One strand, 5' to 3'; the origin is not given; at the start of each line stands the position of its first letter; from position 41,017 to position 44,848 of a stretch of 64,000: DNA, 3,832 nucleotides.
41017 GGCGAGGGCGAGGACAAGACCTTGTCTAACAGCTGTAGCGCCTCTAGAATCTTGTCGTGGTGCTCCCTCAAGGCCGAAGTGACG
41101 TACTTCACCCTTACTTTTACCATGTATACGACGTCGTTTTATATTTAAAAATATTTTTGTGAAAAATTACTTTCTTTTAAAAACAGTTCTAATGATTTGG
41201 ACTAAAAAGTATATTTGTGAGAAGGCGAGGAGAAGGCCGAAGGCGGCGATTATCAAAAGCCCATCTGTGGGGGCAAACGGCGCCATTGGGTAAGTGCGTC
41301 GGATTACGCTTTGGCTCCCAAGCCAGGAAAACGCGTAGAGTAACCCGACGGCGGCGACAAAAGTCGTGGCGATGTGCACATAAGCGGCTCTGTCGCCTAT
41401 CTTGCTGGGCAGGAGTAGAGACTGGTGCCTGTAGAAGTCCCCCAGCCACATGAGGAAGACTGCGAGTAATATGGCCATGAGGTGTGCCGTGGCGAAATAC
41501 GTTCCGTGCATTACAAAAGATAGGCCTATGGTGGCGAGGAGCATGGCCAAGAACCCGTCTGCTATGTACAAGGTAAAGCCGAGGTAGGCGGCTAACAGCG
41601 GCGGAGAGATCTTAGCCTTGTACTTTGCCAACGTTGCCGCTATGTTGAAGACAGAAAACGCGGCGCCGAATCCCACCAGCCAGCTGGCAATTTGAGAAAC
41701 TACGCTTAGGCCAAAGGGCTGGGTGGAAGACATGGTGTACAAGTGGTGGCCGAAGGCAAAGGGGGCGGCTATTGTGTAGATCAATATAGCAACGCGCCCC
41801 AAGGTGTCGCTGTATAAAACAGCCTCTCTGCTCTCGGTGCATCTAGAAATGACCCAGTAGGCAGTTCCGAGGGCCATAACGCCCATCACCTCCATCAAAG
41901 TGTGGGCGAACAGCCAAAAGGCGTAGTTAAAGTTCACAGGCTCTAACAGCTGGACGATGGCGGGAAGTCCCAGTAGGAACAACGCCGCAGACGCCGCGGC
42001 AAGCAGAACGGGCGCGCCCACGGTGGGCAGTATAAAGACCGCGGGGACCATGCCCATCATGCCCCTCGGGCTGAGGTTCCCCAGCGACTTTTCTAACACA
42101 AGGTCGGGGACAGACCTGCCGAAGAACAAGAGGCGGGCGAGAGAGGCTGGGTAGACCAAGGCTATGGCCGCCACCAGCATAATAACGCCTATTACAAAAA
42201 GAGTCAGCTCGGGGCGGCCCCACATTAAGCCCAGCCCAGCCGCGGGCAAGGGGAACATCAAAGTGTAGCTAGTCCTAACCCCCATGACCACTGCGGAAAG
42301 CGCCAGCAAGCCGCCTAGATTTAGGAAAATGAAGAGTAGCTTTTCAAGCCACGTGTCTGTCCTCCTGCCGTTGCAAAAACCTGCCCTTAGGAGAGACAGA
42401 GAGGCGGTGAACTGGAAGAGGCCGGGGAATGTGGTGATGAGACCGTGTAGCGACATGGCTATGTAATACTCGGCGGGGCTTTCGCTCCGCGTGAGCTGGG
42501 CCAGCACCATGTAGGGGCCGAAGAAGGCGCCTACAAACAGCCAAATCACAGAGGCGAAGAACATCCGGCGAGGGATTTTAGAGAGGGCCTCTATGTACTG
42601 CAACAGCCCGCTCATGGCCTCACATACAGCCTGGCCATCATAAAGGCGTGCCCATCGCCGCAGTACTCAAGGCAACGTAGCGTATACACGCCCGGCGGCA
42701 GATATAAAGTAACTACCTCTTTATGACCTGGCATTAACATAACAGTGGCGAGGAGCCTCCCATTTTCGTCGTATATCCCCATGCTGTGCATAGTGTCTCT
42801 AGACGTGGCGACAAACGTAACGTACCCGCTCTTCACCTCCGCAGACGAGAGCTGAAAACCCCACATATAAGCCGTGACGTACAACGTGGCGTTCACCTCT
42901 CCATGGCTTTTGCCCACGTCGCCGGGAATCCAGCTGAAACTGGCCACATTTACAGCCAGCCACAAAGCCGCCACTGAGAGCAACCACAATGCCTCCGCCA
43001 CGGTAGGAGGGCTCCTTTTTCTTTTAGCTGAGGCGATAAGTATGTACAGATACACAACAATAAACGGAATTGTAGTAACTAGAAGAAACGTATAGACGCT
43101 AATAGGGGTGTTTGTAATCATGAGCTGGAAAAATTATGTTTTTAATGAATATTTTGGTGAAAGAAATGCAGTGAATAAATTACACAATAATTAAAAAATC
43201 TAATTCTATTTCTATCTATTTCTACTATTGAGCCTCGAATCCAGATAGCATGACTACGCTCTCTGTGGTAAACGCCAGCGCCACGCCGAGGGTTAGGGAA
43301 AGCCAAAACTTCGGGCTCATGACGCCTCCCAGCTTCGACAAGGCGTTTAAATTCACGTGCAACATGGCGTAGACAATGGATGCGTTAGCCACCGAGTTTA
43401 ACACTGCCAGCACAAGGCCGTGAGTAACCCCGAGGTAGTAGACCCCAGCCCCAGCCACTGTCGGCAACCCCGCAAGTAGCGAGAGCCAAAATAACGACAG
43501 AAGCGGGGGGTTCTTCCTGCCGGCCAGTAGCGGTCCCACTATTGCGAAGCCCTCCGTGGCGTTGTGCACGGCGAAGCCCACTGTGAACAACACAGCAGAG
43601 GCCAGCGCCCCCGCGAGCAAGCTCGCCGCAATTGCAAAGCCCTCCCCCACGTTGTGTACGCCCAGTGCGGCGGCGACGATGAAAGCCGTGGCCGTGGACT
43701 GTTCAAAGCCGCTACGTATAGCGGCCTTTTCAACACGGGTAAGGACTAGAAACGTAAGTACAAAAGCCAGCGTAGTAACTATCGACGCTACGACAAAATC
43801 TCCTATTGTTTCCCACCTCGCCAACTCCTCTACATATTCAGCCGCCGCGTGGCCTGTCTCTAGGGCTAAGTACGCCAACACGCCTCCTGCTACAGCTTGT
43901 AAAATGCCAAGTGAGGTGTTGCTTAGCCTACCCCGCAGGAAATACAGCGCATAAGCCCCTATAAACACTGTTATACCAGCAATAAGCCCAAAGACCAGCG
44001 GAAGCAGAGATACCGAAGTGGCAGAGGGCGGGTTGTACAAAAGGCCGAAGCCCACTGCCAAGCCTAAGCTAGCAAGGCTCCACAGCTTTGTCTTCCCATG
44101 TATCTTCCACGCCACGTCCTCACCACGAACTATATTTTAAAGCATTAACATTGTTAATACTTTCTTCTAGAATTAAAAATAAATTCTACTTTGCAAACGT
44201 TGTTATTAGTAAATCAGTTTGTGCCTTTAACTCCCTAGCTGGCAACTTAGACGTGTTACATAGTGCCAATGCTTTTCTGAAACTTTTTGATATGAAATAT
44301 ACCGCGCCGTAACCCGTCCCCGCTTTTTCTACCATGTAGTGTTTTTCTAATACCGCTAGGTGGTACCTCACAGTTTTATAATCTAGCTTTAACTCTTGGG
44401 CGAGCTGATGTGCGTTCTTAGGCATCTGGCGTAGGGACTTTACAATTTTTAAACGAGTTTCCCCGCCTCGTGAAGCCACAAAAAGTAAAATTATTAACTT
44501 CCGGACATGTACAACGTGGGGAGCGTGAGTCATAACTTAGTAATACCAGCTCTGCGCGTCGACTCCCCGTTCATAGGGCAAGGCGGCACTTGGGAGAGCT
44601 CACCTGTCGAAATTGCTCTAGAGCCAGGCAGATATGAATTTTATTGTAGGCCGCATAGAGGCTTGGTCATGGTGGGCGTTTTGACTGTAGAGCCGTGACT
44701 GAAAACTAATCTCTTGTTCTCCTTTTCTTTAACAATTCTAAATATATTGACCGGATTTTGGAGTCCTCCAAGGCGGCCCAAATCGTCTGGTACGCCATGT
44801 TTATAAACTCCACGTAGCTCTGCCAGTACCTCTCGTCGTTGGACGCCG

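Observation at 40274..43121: Heme-copper oxidase with a NOR-like His3+Glu catalytic signature, a CuA subunit II and a hemerythrin-like gene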

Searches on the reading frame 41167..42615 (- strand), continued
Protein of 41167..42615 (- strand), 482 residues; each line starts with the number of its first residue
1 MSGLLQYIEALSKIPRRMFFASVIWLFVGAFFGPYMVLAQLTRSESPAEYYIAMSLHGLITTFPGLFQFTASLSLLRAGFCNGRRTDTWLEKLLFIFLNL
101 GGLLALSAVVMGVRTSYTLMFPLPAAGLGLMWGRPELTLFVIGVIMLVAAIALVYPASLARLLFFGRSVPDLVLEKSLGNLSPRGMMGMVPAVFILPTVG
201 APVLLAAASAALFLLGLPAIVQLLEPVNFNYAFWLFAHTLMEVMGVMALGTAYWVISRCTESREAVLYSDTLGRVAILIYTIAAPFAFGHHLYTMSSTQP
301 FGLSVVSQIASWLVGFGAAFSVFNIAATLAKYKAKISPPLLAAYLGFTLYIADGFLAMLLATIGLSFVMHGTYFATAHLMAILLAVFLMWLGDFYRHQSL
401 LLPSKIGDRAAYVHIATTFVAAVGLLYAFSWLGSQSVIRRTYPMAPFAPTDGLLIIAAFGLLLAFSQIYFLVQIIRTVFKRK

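Call 33: fold_search(model_id=the predicted structure, library=pdb)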
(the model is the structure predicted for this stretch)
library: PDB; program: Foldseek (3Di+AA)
matches with E <= 10: 459; with E <= 0.001: 88
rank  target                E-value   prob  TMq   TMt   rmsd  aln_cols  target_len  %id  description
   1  7coh_A                5.4e-11  1.00  0.83  0.78   3.9       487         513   17  Dimeric Form of Bovine Heart Cytochrome c Oxidase in the Fully Oxidized State (released 2021-04-07)
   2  8ugh_4A               5.9e-11  1.00  0.82  0.77   3.8       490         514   16  In-situ structure of typeA supercomplex with lipids in respiratory chain (composite) (released 2024-06-19)
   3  3om3_A                5.9e-11  1.00  0.81  0.74   4.4       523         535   14  Catalytic core subunits (I and II) of cytochrome C oxidase from Rhodobacter sphaeroides with K362M mutation in the red (released 2011-02-02)
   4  5j4z_BN               6.9e-11  1.00  0.75  0.71   4.9       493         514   17  Architecture of tight respirasome (released 2016-09-21)
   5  8d4t_N                7.9e-11  1.00  0.81  0.77   4.3       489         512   16  Mammalian CIV with GDN bound (released 2022-07-06)
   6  2gsm_C                8.2e-11  1.00  0.82  0.75   4.2       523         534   15  Catalytic Core (Subunits I and II) of Cytochrome c oxidase from Rhodobacter sphaeroides (released 2006-10-10)
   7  7qhm_D                9.7e-11  1.00  0.80  0.68   3.7       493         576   17  Cytochrome bcc-aa3 supercomplex (respiratory supercomplex III2/IV2) from Corynebacterium glutamicum (stigmatellin and  (released 2022-05-18)
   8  1qle_A                1.0e-10  1.00  0.78  0.71   4.3       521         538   17  CRYO-STRUCTURE OF THE PARACOCCUS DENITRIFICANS FOUR-SUBUNIT CYTOCHROME C OXIDASE IN THE COMPLETELY OXIDIZED STATE COMP (released 1999-12-02)
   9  7o37_a                1.4e-10  1.00  0.82  0.77   4.0       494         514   16  Murine supercomplex CIII2CIV in the assembled locked conformation (released 2021-10-13)
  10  1ar1_A                1.4e-10  1.00  0.82  0.75   4.0       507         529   15  Structure at 2.7 Angstrom Resolution of the Paracoccus Denitrificans two-subunit Cytochrome C Oxidase Complexed with a (released 1998-02-11)
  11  8ugi_4A               1.5e-10  1.00  0.81  0.76   4.1       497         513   16  High resolution in-situ structure of typeA supercomplex in respiratory chain (I1III2IV1,composite) (released 2024-06-19)
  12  7ate_A                1.5e-10  1.00  0.81  0.73   4.0       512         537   16  Cytochrome c oxidase structure in P-state (released 2021-12-01)
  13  7qho_D                1.5e-10  1.00  0.79  0.68   3.8       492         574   17  Cytochrome bcc-aa3 supercomplex (respiratory supercomplex III2/IV2) from Corynebacterium glutamicum (as isolated) (released 2022-05-18)
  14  9buh_Ak               1.7e-10  1.00  0.81  0.76   4.1       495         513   16  Cryo-EM structure of respiratory supercomplex I III IV (released 2025-05-21)
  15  3omi_A                1.8e-10  1.00  0.83  0.75   4.3       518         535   15  Catalytic core subunits (I and II) of cytochrome C oxidase from Rhodobacter sphaeroides with D132A mutation (released 2011-02-02)
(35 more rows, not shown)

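Call 35: find_encoding_contigs(protein=P0015, flank=10000, max_places=2)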
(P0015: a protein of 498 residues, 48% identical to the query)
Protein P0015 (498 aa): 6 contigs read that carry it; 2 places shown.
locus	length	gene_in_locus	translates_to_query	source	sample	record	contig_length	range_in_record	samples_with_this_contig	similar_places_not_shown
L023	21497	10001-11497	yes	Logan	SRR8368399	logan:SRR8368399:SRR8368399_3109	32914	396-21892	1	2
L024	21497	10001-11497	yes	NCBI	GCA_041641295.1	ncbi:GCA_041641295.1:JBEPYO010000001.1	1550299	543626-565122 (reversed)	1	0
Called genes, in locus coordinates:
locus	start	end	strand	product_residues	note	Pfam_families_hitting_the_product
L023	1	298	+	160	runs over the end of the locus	PF00210:Ferritin, PF02915:Rubrerythrin (faint)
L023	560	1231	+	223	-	PF00702:Hydrolase, PF12710:HAD (weak), PF13419:HAD_2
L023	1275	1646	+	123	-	PF06677:Auto_anti-p27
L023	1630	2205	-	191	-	PF02834:LigT_PEase, PF10469:AKAP7_NLS, PF13563:2_5_RNA_ligase2, PF02834:LigT_PEase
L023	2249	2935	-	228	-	PF02223:Thymidylate_kin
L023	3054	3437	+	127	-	PF01877:RNA_binding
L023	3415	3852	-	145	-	PF08332:CaMKII_AD (weak), PF13474:SnoaL_3, PF14534:DUF4440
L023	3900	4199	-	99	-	-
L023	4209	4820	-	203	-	-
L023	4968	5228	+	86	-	PF04032:Rpr2 (weak)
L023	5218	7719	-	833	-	PF17900:Peptidase_M1_N, PF01433:Peptidase_M1, PF02985:HEAT (faint), PF13646:HEAT_2, PF03130:HEAT_PBS (faint), PF13646:HEAT_2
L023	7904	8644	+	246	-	PF00005:ABC_tran, PF02463:SMC_N (faint)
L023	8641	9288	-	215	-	PF00156:Pribosyltran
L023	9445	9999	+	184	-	-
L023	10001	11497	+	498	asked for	PF00115:COX1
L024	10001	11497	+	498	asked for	PF00115:COX1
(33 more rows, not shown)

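Call 36: find_encoding_contigs(protein=P0007, flank=10000, max_places=2)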
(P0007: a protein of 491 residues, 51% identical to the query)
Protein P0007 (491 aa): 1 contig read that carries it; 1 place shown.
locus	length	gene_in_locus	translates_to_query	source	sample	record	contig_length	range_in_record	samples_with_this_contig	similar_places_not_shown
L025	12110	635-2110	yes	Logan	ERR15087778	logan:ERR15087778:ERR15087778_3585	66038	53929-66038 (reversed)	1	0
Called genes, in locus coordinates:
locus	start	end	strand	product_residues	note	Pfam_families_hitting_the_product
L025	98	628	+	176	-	-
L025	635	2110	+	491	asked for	PF00115:COX1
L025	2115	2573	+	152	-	-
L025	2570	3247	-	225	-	PF04967:HTH_10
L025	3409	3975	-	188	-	-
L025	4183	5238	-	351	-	PF00899:ThiF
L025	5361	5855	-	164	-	PF00179:UQ_con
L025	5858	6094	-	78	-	PF00240:ubiquitin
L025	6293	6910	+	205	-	PF01398:JAB, PF03665:UPF0172 (weak), PF14464:Prok-JAB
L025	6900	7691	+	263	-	-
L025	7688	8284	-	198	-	PF06197:DUF998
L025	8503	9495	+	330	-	PF00152:tRNA-synt_2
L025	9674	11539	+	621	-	PF17214:KH_TffA, PF00753:Lactamase_B, PF23023:Anti-Pycsar_Apyc1 (weak), PF12706:Lactamase_B_2 (weak), PF16661:Lactamase_B_6, PF10996:Beta-Casp, PF07521:RMMBL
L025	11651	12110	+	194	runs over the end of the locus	PF06195:DUF996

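Call 57: list_cluster_members(proteins=[P0032, P0037, P0046, P0055, P0058, P0061, P0021, P0022, P0024, P0025])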
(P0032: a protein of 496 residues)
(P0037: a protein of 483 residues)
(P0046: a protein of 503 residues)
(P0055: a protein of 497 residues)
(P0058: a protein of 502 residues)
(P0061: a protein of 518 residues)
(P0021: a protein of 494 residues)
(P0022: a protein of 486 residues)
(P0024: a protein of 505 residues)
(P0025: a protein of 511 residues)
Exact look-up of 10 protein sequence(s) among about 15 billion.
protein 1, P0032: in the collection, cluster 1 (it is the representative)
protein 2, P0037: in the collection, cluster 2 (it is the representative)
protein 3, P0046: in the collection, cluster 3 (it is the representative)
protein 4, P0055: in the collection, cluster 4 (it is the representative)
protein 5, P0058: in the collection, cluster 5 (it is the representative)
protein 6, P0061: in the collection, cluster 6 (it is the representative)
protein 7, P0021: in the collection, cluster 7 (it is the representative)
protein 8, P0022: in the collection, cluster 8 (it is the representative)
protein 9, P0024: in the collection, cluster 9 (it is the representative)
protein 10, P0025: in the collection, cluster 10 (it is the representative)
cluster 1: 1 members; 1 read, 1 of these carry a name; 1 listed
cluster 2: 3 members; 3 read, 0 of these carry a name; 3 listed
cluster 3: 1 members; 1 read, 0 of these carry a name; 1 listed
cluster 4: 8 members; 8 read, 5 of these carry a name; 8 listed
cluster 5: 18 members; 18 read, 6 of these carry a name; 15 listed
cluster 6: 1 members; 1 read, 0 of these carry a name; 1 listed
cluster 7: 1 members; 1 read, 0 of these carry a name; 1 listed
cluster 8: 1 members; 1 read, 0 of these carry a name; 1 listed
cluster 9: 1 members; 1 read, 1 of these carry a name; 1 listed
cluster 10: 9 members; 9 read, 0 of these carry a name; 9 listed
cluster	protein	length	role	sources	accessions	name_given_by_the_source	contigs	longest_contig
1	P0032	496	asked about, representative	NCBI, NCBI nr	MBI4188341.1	MAG: cbb3-type cytochrome c oxidase subunit I [Chloroflexi bacterium] | cbb3-type cytochrome c oxidase subunit I [Chloroflexota bacterium]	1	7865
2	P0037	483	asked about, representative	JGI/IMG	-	-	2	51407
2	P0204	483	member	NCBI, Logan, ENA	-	-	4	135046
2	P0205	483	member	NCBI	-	-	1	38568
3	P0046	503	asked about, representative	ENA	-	-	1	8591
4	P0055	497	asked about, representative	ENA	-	-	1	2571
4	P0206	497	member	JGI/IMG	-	cytochrome c oxidase subunit 1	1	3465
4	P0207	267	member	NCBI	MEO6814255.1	MAG: cbb3-type cytochrome c oxidase subunit I, partial [Ginsengibacter sp.]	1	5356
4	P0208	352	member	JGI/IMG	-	cytochrome c oxidase subunit 1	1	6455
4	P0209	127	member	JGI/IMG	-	heme/copper-type cytochrome/quinol oxidase subunit 1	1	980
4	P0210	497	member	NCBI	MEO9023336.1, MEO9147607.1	MAG: cbb3-type cytochrome c oxidase subunit I [Ginsengibacter sp.]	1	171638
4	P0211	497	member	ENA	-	-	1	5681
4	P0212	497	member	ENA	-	-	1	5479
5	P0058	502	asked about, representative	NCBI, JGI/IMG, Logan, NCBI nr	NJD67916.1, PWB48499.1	MAG: hypothetical protein C3F12_01680 [Candidatus Methylomirabilota bacterium] | cbb3-type cytochrome c oxidase subunit I [candidate division NC10 bacterium]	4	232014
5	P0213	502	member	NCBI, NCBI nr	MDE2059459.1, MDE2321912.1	MAG: cbb3-type cytochrome c oxidase subunit I [candidate division NC10 bacterium] | cbb3-type cytochrome c oxidase subunit I [candidate division NC10 bacterium]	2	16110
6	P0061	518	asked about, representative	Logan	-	-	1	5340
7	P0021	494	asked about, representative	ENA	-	-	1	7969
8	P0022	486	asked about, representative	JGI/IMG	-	-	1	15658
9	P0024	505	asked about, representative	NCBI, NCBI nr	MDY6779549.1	MAG: cbb3-type cytochrome c oxidase subunit I [Halobacteria archaeon] | cbb3-type cytochrome c oxidase subunit I [Halobacteria archaeon]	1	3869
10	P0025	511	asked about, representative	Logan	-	-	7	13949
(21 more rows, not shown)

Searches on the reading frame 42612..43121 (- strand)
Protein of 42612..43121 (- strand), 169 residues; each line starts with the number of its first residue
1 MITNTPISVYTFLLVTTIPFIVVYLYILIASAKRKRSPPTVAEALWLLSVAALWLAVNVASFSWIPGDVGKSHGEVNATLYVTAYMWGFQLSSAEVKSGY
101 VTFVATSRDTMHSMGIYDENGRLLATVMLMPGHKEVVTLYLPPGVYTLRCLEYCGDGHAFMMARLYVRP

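Call 3: search_protein_families(library=pfam, proteins=[window:42612-43121:-], max_evalue=0.01)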
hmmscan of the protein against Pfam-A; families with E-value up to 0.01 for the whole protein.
window:42612-43121:- (169 aa): 0 families

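Call 4: search_protein_families(library=ncbifam, proteins=[window:42612-43121:-], max_evalue=0.01)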
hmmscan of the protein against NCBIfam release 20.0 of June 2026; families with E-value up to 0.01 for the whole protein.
window:42612-43121:- (169 aa): 5 families
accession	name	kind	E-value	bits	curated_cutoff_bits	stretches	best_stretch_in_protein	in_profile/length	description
TIGR02866.1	CoxB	equivalog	3.2e-10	39.9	147.7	1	75-167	89-191/202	cytochrome c oxidase subunit II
NF050117.1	aa3_CtaC_Actin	exception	0.00035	19.9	250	1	100-163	168-228/244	aa3-type cytochrome oxidase subunit II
TIGR04246.1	nitrous_NosZ_Gp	equivalog_domain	0.0011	17.3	625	1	100-169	512-578/578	Sec-dependent nitrous-oxide reductase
NF041074.2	quin_ox_SoxA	equivalog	0.0066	16.3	110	1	98-167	84-153/154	proton pump complex quinol oxidase subunit SoxA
NF041757.1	EfeO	equivalog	0.0073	15.4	270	1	73-157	12-99/359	iron uptake system protein EfeO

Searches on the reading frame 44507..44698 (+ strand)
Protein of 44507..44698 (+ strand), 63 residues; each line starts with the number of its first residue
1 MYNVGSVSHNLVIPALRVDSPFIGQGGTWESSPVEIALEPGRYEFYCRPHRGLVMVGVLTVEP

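Call 3: search_protein_families(library=pfam, proteins=[window:44507-44698:+], max_evalue=0.01)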
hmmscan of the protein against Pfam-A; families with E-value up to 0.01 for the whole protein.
window:44507-44698:+ (63 aa): 1 family
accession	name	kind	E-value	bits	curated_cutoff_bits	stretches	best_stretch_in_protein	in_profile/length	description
PF00127.26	Copper-bind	-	6.7e-07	30.1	21.2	1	30-62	68-99/99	Copper binding proteins, plastocyanin/azurin family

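Call 4: search_protein_families(library=ncbifam, proteins=[window:44507-44698:+], max_evalue=0.01)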
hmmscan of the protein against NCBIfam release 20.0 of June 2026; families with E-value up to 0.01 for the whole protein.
window:44507-44698:+ (63 aa): 1 family
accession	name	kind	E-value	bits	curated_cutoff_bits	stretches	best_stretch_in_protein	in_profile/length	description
TIGR02656.1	cyanin_plasto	equivalog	1.3e-07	31.9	87.85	1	39-62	76-99/99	plastocyanin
